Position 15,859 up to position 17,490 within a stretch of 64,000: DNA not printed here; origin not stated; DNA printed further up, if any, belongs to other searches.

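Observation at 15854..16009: Unannotated 51-codon ORF translationally coupled (TAATG) to the radical SAM/SPASM gene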

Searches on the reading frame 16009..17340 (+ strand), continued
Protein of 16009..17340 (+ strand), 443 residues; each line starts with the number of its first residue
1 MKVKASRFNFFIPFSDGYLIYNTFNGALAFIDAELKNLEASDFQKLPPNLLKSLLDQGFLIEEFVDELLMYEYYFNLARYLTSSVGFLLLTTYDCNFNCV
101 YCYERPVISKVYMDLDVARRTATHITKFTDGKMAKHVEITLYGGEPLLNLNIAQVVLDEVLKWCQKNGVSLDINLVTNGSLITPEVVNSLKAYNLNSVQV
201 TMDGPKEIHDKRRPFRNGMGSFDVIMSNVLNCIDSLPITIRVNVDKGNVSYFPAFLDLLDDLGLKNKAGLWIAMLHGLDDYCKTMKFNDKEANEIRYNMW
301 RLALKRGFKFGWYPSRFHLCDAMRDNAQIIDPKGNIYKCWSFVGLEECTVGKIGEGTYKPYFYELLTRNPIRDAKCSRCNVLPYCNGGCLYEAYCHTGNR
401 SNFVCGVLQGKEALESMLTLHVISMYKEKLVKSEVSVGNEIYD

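Call 39: search_solved_structures(query=A1, max_evalue=0.001, show_alignments=1)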
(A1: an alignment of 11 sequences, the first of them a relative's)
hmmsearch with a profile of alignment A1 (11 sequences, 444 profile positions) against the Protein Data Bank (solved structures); distinct sequences matched with E-value up to 0.001: 14.
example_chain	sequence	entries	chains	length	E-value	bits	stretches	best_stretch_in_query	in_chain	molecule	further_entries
5wgg_A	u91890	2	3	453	1.2e-35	126.4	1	73-411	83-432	Radical SAM domain protein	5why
8vpo_A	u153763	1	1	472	1.6e-20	76.6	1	5-407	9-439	Radical SAM core domain-containing protein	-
9gm3_A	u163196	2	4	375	4.8e-15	58.5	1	89-233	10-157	ChlB radical SAM domain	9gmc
4k37_A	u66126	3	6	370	8.9e-13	51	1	96-218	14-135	Anaerobic sulfatase-maturating enzyme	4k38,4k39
4k36_A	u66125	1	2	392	1.2e-12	50.6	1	96-218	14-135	Anaerobic sulfatase-maturating enzyme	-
9dfn_A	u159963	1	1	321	2.4e-07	33.1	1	92-195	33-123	Radical SAM core domain-containing protein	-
9dfu_A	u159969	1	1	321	3.7e-07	32.5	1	94-195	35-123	Radical SAM core domain-containing protein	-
6b4c_A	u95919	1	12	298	5.2e-05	25.4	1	96-264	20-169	Viperin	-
9dfw_A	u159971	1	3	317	5.6e-05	25.3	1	96-259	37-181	Radical SAM core domain-containing protein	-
9dgw_A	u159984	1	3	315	5.6e-05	25.3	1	96-259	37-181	Radical SAM core domain-containing protein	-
7n7i_A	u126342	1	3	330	7e-05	25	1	96-264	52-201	Viperin-like enzyme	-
7vob_C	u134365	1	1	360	7.1e-05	25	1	143-273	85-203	Cytosylglucuronate decarboxylase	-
7voc_C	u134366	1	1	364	7.3e-05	24.9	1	143-273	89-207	Cytosylglucuronate decarboxylase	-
6efn_A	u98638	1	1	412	0.00015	23.9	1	88-268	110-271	Sporulation killing factor maturation protein SkfB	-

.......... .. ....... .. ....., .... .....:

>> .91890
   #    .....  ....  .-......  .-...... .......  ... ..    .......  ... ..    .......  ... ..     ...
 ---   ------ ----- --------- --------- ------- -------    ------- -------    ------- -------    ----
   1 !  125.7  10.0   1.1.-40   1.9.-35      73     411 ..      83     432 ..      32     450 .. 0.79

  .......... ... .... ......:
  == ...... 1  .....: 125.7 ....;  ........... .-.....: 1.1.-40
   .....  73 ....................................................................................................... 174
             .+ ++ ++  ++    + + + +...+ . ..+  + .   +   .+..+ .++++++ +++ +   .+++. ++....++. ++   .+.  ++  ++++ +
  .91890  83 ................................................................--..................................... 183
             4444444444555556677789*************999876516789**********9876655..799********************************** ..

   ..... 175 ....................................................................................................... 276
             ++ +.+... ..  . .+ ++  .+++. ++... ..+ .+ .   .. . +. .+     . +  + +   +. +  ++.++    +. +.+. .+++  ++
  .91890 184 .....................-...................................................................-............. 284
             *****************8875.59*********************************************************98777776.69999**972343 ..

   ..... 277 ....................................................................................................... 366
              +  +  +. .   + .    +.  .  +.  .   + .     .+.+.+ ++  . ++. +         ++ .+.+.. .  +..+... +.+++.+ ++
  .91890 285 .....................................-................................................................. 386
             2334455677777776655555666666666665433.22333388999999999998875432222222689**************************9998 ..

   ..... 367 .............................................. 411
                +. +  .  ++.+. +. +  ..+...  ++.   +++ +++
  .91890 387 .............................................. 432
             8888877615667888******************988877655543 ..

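Call 51: find_encoding_contigs(protein=P0001, flank=4000, max_places=2)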
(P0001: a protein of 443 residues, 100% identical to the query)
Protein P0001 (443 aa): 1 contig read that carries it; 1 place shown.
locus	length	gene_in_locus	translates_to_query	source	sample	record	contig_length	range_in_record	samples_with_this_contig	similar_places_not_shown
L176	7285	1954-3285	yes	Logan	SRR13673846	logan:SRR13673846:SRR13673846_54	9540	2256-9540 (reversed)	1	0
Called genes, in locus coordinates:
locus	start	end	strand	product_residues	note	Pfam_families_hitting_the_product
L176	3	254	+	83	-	?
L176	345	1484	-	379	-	PF01979:Amidohydro_1, PF07969:Amidohydro_3 (faint)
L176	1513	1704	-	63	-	-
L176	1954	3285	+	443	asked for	PF04055:Radical_SAM, PF13353:Fer4_12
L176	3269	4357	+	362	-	PF00005:ABC_tran, PF02463:SMC_N (weak), PF13191:AAA_16 (weak), PF13304:AAA_21 (weak)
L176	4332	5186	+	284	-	PF12698:ABC2_membrane_3 (weak)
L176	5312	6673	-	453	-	PF07690:MFS_1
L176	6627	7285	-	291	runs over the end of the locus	PF04794:YdjC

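Call 55: predict_structure(alignment_id=A2)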
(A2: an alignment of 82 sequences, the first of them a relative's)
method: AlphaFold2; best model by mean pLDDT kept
length: 443 residues; sequences in the alignment: 82
mean_pLDDT: 93.6   pTM: 0.91
mean pLDDT of the five models: 93.6, 93.6, 93.3, 93.2, 92.9
residues with pLDDT >= 90: 368; 70-90: 69; 50-70: 5; < 50: 1
segments of 3 or more residues with pLDDT < 50: none
pLDDT, mean of each block of 10 residues (from residue 1): 94 94 95 86 89 96 97 96 97 95 82 98 98 98 94 99 99 98 98 98 98 97 98 98 97 98 96 88 89 93 92 82 97 97 93 95 94 96 94 91 87 92 89 79 49
secondary structure, 60 per line:
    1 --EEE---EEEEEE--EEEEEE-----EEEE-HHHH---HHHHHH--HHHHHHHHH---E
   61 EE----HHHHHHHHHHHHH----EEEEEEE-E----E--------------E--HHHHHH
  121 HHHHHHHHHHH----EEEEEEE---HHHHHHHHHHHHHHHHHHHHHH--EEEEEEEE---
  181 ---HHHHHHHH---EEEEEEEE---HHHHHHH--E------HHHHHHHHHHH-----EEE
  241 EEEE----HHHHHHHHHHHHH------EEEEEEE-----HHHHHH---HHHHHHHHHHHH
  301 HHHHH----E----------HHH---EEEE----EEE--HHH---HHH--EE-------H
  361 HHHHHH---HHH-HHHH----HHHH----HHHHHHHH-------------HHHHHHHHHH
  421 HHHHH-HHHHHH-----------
elements in order: E3-5 E9-14 E17-22 E28-31 H33-36 H40-45 H48-56 E60-62 H67-79 E84-90 H115-131 E136-142 H146-167 E170-177 H184-191 E195-202 H206-212 H222-232 E238-244 H249-261 E268-274 H280-285 H289-305 E327-330 E335-337 H360-366 H374-377 H382-385 H390-397 H411-425 H427-432

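Call 59: fold_search(model_id=the predicted structure, library=pdb)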
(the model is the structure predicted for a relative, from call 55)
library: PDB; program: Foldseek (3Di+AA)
matches with E <= 10: 1528; with E <= 0.001: 108
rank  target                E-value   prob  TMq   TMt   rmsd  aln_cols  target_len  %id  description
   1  5why_B                8.3e-21  1.00  0.70  0.73   8.3       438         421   19  Structural Insights into Thioether Bond Formation in the Biosynthesis of Sactipeptides (released 2017-07-26)
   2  5why_A                1.6e-20  1.00  0.71  0.75   8.0       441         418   18  Structural Insights into Thioether Bond Formation in the Biosynthesis of Sactipeptides (released 2017-07-26)
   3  5wgg_A                1.0e-19  1.00  0.73  0.73   4.9       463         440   20  Structural Insights into Thioether Bond Formation in the Biosynthesis of Sactipeptides (released 2017-07-26)
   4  8vpo                  8.7e-17  1.00  0.66  0.65   6.3       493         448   17  X-Ray Crystal Structure of TigE from Paramaledivibacter caminithermalis (released 2024-02-07)
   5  4k36_B                4.5e-16  1.00  0.58  0.68   5.3       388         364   17  His6 tagged anSMEcpe with bound AdoMet (released 2013-05-08)
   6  4k37_A                4.5e-16  1.00  0.57  0.67   5.6       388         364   18  Native anSMEcpe with bound AdoMet (released 2013-05-08)
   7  4k37_B                1.0e-15  1.00  0.55  0.64   6.5       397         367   17  Native anSMEcpe with bound AdoMet (released 2013-05-08)
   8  4k36_A                1.6e-15  1.00  0.54  0.61   7.2       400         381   16  His6 tagged anSMEcpe with bound AdoMet (released 2013-05-08)
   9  4k39_A                1.7e-15  1.00  0.55  0.66   5.7       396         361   16  Native anSMEcpe with bound AdoMet and Cp18Cys peptide (released 2013-05-08)
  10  4k38_B                1.9e-15  1.00  0.57  0.68   5.9       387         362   17  Native anSMEcpe with bound AdoMet and Kp18Cys peptide (released 2013-05-08)
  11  5v1q_B                4.1e-15  1.00  0.53  0.53  12.1       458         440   14  Crystal structure of Streptococcus suis SuiB (released 2017-08-30)
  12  4k39_B                4.9e-15  1.00  0.55  0.66   5.7       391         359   18  Native anSMEcpe with bound AdoMet and Cp18Cys peptide (released 2013-05-08)
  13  4k38_A                5.6e-15  1.00  0.53  0.62   6.4       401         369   16  Native anSMEcpe with bound AdoMet and Kp18Cys peptide (released 2013-05-08)
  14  9gm3_C                1.3e-14  1.00  0.57  0.67   5.4       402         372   16  Crystal structure of the complex formed between the radical SAM protein ChlB and the leader region of its precursor su (released 2025-06-25)
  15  9gmc_A                3.4e-14  1.00  0.56  0.65   5.6       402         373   16  Crystal structure of the complex formed between the radical SAM protein ChlB and the R3A mutant of ChlA (released 2025-06-25)
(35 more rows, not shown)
